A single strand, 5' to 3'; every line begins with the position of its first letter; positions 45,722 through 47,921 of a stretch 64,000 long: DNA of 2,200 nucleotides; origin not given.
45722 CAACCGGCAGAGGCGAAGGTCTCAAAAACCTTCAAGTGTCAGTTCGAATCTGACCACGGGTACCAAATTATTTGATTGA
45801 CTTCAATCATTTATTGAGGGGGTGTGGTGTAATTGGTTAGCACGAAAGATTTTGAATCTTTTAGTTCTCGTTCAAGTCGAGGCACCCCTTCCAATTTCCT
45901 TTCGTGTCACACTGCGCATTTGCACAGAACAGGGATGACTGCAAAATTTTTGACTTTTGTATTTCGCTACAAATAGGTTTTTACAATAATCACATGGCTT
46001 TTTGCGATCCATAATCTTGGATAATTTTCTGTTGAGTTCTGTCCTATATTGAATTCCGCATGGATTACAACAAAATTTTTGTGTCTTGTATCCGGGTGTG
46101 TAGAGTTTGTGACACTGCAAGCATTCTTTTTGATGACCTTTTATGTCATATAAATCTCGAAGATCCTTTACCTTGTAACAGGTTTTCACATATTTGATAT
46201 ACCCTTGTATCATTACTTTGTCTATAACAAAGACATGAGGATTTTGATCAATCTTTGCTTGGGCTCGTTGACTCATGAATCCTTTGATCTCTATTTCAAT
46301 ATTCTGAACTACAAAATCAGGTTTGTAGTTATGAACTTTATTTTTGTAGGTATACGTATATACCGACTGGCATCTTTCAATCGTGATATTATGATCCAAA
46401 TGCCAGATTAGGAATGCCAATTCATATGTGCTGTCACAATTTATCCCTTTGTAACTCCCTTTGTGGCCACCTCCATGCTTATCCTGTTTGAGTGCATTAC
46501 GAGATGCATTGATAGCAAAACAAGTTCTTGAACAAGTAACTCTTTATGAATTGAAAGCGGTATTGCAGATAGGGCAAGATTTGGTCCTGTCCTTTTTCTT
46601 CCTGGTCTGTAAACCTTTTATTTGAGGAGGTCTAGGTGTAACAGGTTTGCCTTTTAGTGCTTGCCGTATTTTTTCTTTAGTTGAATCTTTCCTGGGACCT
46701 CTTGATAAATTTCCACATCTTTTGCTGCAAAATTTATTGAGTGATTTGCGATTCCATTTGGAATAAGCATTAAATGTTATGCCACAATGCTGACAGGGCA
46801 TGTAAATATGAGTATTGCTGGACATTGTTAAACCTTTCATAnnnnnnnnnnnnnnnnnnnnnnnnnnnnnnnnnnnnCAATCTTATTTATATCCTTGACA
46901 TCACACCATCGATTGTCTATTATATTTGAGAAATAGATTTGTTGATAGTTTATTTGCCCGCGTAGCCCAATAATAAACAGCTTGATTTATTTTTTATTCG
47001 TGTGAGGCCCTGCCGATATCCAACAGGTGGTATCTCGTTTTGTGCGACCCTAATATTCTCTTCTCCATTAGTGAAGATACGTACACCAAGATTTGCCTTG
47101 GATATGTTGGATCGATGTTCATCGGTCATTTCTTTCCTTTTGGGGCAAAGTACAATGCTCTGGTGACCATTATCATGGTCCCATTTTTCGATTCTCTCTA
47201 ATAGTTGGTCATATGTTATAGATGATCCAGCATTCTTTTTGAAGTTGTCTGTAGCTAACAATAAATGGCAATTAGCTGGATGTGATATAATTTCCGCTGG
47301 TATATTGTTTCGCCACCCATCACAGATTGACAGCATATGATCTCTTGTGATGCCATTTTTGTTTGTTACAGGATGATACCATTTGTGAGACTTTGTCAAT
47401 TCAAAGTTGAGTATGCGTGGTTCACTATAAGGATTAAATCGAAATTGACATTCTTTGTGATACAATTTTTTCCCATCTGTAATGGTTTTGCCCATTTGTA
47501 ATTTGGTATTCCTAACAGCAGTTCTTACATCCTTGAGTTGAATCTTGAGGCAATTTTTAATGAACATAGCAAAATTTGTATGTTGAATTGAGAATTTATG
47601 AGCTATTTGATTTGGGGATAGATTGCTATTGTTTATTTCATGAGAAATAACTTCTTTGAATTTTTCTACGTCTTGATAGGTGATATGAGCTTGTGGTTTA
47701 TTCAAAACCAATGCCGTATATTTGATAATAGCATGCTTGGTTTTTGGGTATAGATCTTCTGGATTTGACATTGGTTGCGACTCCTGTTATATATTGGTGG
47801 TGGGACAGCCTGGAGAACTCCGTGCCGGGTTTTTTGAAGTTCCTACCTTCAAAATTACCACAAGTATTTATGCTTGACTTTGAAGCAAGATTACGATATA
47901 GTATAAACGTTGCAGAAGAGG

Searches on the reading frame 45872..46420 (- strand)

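Call 27: search_protein_families(library=pfam, proteins=[window:45872-46420:-], max_evalue=0.01)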
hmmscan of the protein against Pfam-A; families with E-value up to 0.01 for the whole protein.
window:45872-46420:- (182 aa): 0 families

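Call 99: search_protein_families(library=phrogs, proteins=[window:45872-46420:-], max_evalue=0.001)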
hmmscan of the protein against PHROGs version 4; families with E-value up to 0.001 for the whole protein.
window:45872-46420:- (182 aa): 6 families
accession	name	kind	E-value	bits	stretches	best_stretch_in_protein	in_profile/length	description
phrog_2308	-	unknown function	7.5e-08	33.5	1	84-172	42-133/138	-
phrog_12986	-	unknown function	4.6e-05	24.6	0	139-173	5-40/130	-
phrog_945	-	DNA, RNA and nucleotide metabolism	8.2e-05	23.4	1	22-57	41-74/145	endonuclease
phrog_15137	-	DNA, RNA and nucleotide metabolism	0.00038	21.1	1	6-56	145-197/236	endonuclease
phrog_1333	-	unknown function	0.00053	21.1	0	135-178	94-138/166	-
phrog_171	-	DNA, RNA and nucleotide metabolism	0.00089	20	0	96-132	37-73/452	NinG/ Rap DNA junction specific endonuclease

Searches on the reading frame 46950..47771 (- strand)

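Call 27: search_protein_families(library=pfam, proteins=[window:46950-47771:-], max_evalue=0.01)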
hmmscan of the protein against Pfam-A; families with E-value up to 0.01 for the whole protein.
window:46950-47771:- (273 aa): 0 families

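Call 99: search_protein_families(library=phrogs, proteins=[window:46950-47771:-], max_evalue=0.001)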
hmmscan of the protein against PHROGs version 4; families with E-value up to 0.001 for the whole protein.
window:46950-47771:- (273 aa): 1 family
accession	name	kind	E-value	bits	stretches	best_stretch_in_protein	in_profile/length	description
phrog_23051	-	unknown function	1.7e-28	101.2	1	46-199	93-243/246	-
